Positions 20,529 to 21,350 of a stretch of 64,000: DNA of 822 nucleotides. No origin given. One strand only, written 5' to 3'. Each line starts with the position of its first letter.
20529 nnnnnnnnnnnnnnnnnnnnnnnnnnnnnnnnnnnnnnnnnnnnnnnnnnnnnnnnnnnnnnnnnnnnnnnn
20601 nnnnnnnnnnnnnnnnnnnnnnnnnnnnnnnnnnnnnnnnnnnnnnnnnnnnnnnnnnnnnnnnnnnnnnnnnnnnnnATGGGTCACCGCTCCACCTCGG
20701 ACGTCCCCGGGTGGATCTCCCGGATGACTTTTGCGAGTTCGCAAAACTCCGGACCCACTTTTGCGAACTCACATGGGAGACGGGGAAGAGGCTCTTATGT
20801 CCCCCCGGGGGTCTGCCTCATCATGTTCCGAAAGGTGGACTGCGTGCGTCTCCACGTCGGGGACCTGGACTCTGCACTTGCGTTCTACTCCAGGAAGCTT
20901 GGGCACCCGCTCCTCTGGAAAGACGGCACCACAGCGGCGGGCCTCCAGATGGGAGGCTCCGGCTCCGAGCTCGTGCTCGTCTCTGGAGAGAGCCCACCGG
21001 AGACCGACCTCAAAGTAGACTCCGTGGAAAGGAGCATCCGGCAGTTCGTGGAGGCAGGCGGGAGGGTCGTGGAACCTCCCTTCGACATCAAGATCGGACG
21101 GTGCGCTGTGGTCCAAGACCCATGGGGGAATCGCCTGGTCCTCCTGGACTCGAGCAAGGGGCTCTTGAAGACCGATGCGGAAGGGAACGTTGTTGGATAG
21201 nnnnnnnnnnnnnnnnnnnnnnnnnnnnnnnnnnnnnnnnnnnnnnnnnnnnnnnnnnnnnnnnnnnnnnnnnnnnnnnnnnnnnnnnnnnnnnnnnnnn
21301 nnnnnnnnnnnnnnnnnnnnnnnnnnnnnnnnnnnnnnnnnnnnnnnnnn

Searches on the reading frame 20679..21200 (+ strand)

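Call 43: search_protein_families(library=pfam, proteins=[window:20679-21200:+], max_evalue=0.0001)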
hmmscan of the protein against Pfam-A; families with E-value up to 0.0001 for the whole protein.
window:20679-21200:+ (173 aa): 2 families
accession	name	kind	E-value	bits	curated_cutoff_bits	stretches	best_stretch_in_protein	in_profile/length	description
PF00903.31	Glyoxalase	-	2.2e-11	44.6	20.6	1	54-154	3-120/121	Glyoxalase/Bleomycin resistance protein/Dioxygenase superfamily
PF18029.7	Glyoxalase_6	-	4.9e-08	34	23.6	1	59-154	5-104/106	Glyoxalase-like domain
